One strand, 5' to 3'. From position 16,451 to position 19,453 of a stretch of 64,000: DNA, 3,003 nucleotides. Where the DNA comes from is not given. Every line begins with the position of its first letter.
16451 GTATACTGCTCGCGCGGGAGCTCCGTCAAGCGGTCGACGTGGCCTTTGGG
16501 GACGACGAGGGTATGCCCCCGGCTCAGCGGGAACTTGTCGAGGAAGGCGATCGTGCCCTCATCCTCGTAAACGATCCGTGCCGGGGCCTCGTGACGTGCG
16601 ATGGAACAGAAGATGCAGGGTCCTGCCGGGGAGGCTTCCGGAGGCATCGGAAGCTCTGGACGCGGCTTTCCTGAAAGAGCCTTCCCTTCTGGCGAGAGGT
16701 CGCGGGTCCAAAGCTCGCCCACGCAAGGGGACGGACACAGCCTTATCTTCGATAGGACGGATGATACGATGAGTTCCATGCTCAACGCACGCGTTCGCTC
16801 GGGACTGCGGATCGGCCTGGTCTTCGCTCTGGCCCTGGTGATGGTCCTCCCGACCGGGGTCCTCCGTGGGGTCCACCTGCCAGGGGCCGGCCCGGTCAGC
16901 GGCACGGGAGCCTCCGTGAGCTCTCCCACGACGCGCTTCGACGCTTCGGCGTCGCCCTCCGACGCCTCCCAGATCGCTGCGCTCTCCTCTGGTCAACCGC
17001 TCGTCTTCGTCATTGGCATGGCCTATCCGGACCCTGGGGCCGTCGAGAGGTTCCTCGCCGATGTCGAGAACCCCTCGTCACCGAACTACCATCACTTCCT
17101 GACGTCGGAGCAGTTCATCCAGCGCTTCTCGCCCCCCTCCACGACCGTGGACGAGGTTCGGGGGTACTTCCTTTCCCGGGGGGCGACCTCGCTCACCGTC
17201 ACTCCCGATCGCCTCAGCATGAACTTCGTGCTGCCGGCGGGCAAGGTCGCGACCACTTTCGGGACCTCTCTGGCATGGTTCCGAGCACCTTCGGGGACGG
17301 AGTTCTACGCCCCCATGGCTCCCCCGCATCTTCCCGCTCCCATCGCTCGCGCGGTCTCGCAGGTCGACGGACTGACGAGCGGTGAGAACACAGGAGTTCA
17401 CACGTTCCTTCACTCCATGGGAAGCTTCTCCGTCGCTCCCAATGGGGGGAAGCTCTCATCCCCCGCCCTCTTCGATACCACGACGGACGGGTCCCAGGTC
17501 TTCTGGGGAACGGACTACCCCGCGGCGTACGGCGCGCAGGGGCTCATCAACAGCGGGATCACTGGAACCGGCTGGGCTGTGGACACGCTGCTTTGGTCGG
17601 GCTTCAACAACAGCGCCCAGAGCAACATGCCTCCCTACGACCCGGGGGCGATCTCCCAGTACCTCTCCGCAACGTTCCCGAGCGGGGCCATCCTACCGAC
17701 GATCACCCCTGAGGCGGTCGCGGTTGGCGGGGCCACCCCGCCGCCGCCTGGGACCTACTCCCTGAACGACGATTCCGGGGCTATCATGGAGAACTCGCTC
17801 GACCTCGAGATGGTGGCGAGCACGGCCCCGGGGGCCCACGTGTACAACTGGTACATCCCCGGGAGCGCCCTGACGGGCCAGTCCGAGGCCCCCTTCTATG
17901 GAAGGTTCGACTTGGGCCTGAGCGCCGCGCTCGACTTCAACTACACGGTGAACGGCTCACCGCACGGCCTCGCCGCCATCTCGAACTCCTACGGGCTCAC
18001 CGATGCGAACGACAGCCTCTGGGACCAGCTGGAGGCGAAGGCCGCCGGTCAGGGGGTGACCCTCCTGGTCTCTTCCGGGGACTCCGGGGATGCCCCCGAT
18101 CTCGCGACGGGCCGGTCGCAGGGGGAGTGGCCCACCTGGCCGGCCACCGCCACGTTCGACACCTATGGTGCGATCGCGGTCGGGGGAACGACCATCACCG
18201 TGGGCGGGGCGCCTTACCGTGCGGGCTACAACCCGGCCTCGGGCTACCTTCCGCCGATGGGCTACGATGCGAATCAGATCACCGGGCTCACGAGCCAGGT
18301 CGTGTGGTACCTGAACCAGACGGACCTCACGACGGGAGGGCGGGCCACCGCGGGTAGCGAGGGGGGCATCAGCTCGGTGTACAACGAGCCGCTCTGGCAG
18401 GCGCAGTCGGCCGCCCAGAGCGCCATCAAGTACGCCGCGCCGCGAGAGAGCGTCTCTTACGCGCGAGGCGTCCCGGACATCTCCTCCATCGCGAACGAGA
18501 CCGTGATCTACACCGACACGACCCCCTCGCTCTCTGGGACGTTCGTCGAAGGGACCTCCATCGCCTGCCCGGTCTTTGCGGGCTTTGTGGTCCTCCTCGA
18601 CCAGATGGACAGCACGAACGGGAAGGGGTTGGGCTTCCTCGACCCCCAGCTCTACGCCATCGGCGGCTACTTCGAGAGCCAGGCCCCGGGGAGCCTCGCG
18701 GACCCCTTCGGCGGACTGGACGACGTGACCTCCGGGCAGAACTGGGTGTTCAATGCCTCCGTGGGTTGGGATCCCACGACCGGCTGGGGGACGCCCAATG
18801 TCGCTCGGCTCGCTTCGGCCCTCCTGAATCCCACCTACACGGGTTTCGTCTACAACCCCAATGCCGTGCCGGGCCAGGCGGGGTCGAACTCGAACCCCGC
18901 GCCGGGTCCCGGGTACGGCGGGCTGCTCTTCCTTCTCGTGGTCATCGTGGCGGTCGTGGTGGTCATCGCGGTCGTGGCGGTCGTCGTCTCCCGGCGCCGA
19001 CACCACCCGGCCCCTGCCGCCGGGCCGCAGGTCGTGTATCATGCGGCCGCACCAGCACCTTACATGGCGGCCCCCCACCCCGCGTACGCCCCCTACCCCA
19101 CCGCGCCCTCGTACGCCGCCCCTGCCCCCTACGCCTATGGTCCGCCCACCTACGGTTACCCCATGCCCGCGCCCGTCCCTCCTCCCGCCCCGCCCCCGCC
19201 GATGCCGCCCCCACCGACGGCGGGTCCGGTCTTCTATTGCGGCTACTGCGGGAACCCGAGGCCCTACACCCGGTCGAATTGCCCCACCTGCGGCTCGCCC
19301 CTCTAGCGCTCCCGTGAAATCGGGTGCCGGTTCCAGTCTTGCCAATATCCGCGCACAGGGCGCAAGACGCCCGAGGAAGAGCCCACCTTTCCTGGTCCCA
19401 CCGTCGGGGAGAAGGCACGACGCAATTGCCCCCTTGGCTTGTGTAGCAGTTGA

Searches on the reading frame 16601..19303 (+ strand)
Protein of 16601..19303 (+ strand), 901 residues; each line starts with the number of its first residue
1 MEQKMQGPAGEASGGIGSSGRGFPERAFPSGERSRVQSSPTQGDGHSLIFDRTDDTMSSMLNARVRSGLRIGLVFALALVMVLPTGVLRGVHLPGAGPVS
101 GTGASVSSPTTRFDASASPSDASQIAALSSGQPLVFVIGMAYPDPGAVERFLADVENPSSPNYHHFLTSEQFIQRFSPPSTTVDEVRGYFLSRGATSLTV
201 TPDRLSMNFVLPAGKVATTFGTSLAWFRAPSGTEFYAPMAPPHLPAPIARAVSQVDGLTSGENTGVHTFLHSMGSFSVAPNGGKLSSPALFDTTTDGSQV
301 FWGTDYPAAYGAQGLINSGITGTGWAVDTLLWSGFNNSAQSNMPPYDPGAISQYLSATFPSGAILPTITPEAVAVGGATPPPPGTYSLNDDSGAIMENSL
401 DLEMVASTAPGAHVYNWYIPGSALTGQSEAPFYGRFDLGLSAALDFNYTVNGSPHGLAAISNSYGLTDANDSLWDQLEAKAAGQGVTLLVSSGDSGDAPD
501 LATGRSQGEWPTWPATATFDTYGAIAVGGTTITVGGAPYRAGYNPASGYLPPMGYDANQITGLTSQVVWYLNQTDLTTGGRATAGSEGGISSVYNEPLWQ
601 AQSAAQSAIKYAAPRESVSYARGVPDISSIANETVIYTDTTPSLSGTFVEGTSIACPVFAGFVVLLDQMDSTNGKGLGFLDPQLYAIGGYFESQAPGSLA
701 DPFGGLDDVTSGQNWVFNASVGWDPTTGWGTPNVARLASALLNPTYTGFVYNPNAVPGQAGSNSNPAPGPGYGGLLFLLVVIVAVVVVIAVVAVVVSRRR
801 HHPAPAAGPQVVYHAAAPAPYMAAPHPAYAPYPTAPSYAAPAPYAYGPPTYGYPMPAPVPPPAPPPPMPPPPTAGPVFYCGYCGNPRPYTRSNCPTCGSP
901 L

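Call 9: search_protein_families(library=pfam, proteins=[window:16601-19303:+], max_evalue=0.001)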
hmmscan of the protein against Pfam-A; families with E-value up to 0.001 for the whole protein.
window:16601-19303:+ (901 aa): 1 family
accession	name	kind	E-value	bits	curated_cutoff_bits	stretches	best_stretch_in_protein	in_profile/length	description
PF09286.16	Pro-kuma_activ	-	7.5e-24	85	23.5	1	122-260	3-142/143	Pro-kumamolisin, activation domain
